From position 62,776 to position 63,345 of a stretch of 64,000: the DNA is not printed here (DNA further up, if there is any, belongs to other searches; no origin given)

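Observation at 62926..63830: ArsR-family repressor surrounded by four copies of an 18-20 bp perfect palindrome with conserved flanks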

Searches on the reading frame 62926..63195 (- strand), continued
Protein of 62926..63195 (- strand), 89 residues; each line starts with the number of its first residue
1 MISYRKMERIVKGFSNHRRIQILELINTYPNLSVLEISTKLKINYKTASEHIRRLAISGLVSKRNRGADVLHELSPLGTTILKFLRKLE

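Call 30: search_solved_structures(query=A1, max_evalue=0.01, show_alignments=2)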
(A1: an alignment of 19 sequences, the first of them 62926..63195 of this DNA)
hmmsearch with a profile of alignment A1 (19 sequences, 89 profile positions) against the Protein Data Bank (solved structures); distinct sequences matched with E-value up to 0.01: 26.
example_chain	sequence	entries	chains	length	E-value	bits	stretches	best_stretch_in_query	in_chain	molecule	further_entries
3jth_A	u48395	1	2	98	3.5e-09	40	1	10-87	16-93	Transcription activator HlyU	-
5znx_A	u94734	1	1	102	3.9e-09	39.9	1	10-87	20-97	Transcriptional activator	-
4k2e_A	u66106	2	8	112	4.5e-09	39.7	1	10-85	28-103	Transcriptional activator HlyU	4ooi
2kko_A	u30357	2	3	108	6.4e-08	36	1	6-75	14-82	POSSIBLE TRANSCRIPTIONAL REGULATORY PROTEIN (POSSIBLY ARSR-FAMILY) | Possible transcriptional regulatory arsR-family protein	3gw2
1u2w_A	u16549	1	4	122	3.9e-07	33.5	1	7-74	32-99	Cadmium efflux system accessory protein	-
3f72_A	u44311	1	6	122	2.9e-06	30.7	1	7-75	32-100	Cadmium efflux system accessory protein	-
9t6t_A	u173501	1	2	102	6.2e-06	29.6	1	5-76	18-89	Lmo1102 protein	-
9t6r_A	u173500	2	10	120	8.8e-06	29.1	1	5-76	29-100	Lmo1102 protein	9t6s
4rs8_A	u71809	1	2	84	2.9e-05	27.5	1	31-81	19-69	AspA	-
5k5o_A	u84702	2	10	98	3.5e-05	27.2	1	31-81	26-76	AspA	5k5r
5k1y_C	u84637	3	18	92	3.6e-05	27.2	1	31-81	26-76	AspA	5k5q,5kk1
13ct_A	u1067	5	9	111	0.00013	25.3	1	4-76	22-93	Transcriptional regulator, ArsR family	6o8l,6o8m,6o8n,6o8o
6o8k_A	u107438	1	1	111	0.00013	25.3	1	4-76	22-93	Transcriptional regulator, ArsR family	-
4ggg_A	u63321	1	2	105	0.00014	25.3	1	6-77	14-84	Repressor protein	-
1r1u_A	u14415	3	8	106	0.00015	25.2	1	6-77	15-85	repressor protein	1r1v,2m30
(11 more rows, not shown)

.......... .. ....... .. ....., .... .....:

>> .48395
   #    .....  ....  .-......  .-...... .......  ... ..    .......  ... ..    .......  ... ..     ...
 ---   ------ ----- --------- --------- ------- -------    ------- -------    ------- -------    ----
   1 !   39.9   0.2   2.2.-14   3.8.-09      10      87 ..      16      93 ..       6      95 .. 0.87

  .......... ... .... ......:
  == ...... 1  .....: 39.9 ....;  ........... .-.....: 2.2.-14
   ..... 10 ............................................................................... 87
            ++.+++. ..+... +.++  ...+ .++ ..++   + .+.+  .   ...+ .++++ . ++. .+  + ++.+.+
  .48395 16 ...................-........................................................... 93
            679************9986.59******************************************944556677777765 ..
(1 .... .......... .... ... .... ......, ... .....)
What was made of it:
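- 62926..63195 (-): Gene for an 89-aa winged-helix protein with the ArsR/SmtB fold (a1 4-14, a2 17-28, a3 34-41, recognition helix 45-57, b-hairpin 61-74, a5 76-88). It has no Cys and no a5 metal motif. PDB profile hit to HlyU E=3.5e-9, call 30.
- On ArsR/SmtB family (Pfam HTH_5): PDB profile hits to HlyU at 3.5e-9 and to CadC, CzrA and SmtB (call 30).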

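Call 50: search_protein_families(library=ncbifam, proteins=[window:62926-63195:-], max_evalue=0.01)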
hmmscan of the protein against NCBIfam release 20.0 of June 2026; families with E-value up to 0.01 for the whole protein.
window:62926-63195:- (89 aa): 11 families
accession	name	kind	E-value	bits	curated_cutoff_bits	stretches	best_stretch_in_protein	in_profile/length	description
NF033788.1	HTH_metalloreg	subfamily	2.9e-11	43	55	1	8-76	2-70/77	metalloregulator ArsR/SmtB family transcription factor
NF033789.1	repress_SdpR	subfamily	4.9e-06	26.4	100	1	11-75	2-65/79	autorepressor SdpR family transcription factor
TIGR01884.1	cas_HTH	subfamily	0.00016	21.2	60.2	1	16-68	141-194/202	CRISPR-associated CARF protein Csa3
NF007528.0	PRK10141.1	subfamily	0.00023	21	97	1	9-76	8-75/117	metalloregulator ArsR/SmtB family transcription factor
NF041413.1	ArsR_Rv2640c_fam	equivalog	0.00024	21.5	155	1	12-75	37-102/118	Rv2640c family ArsR-like transcriptional regulator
NF053602.1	Phr_regulator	exception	0.00088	18.9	320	1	7-64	2-58/191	heat shock transcription regulator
NF053609.1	Sul12a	equivalog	0.0021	18.2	150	1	20-68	8-56/103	Sul12a family chromatin-organizing protein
NF045707.1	Dbac_1936_reg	equivalog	0.0023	17.9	115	1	5-88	5-85/99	ArsR/SmtB-type metalloregulator TsoR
NF053606.1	Sta1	subfamily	0.0037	17.3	80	1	17-65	20-68/100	Sta1 family transcriptional regulator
NF010034.0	PRK13509.1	equivalog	0.008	15.6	244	1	17-73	5-61/251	HTH-type transcriptional regulator UlaR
NF052366.1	photon_PedR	equivalog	0.0086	16.2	120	0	17-55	5-41/74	photosynthetic electron transport-dependent transcriptional regulator PedR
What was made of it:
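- On ArsR/SmtB metalloregulators (sensor subgroup): NF033788 scores 43 bits against cut-off 55 (call 50).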

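Call 55: predict_structure(alignment_id=A1)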
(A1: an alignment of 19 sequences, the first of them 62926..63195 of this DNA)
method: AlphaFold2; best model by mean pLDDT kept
length: 89 residues; sequences in the alignment: 19
mean_pLDDT: 90.4   pTM: 0.80
mean pLDDT of the five models: 90.4, 88.2, 84.5, 82.3, 82.2
residues with pLDDT >= 90: 62; 70-90: 24; 50-70: 3; < 50: 0
segments of 3 or more residues with pLDDT < 50: none
pLDDT, mean of each block of 10 residues (from residue 1): 79 90 94 95 95 94 88 94 85
secondary structure, 60 per line:
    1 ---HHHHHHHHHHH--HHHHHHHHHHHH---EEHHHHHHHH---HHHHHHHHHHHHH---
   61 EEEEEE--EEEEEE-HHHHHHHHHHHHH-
elements in order: H4-14 H17-28 H34-41 H45-57 E61-66 E69-74 H76-88
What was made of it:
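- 62926..63195 (-): AlphaFold pLDDT 90, call 55.
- On ArsR/SmtB family: The AlphaFold model (pLDDT 90.4) has exactly this order of elements (call 55).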

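Call 57: fold_search(model_id=the predicted structure, library=pdb)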
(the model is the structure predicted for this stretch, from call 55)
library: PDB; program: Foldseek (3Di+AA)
matches with E <= 10: 1662; with E <= 0.001: 161
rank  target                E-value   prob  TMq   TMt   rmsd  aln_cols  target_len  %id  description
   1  3cuo_A                7.8e-06  1.00  0.82  0.76   1.9        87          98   20  Crystal structure of the predicted DNA-binding transcriptional regulator from E. coli (released 2008-06-17)
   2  4ooi_B                8.4e-06  1.00  0.80  0.75   1.7        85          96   30  Reduced HlyU from Vibrio cholerae N16961 (released 2014-12-31)
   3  3gw2                  9.0e-06  1.00  0.84  0.81   2.2        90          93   27  Crystal structure of possible transcriptional regulatory protein (fragment 1-100) from Mycobacterium bovis. Northeast St (released 2009-04-21)
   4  3f72_B                9.6e-06  1.00  0.84  0.70   2.2        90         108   24  Crystal Structure of the Staphylococcus aureus pI258 CadC Metal Binding Site 2 Mutant (released 2009-04-07)
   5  3jth_B                9.6e-06  1.00  0.75  0.73   2.2        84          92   32  Crystal structure of a transcriptional regulator HlyU from Vibrio vulnificus CMCP6 (released 2010-03-16)
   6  1u2w_B                1.0e-05  1.00  0.85  0.72   2.1        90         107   24  Crystal Structure of the Staphylococcus aureus pI258 CadC (released 2005-07-12)
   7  6cda                  1.2e-05  1.00  0.84  0.79   1.5        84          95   24  Crystal structure of L34A CzrA in the Zn(II)bound state (released 2018-07-11)
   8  1u2w_C                1.6e-05  1.00  0.85  0.77   1.3        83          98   24  Crystal Structure of the Staphylococcus aureus pI258 CadC (released 2005-07-12)
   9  6cdb_B                1.7e-05  1.00  0.85  0.80   1.3        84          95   25  Crystal Structure of V66L CzrA in the Zn(II)bound state (released 2018-07-11)
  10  4k2e_A                1.7e-05  1.00  0.79  0.74   1.9        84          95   31  HlyU from Vibrio cholerae N16961 (released 2014-04-30)
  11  2kko_MODEL_1_A        2.0e-05  1.00  0.81  0.68   2.0        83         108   29  Solution NMR structure of the homodimeric winged helix-turn-helix DNA-binding domain (fragment 1-100) Mb0332 f (released 2009-08-11)
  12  6o8k                  2.6e-05  1.00  0.76  0.73   2.4        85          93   22  Crystal Structure of apo and reduced Sulfide-responsive transcriptional repressor (SqrR) from Rhodobacter capsulatus. (released 2020-04-01)
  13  4ggg_A                2.8e-05  1.00  0.85  0.82   1.4        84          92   24  Crystal structure of V66A/L68V CzrA in the Zn(II)bound state. (released 2013-02-06)
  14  1r1u_A                2.8e-05  1.00  0.84  0.80   1.5        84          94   25  Crystal structure of the metal-sensing transcriptional repressor CzrA from Staphylococcus aureus in the apo-form (released 2004-05-18)
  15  4k2e_B                2.8e-05  1.00  0.80  0.78   1.8        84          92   31  HlyU from Vibrio cholerae N16961 (released 2014-04-30)
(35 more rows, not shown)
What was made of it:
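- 62926..63195 (-): Foldseek TM 0.80-0.85 to YgaV, HlyU, CadC and CzrA, call 57.
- On ArsR/SmtB family: Foldseek TM is 0.80-0.85 to YgaV, HlyU, CadC and CzrA (call 57).
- Closest known: ArsR/SmtB-family autorepressors without metal sites. Same: Same fold and size; best sequence and structure matches (calls 30, 50, 57).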
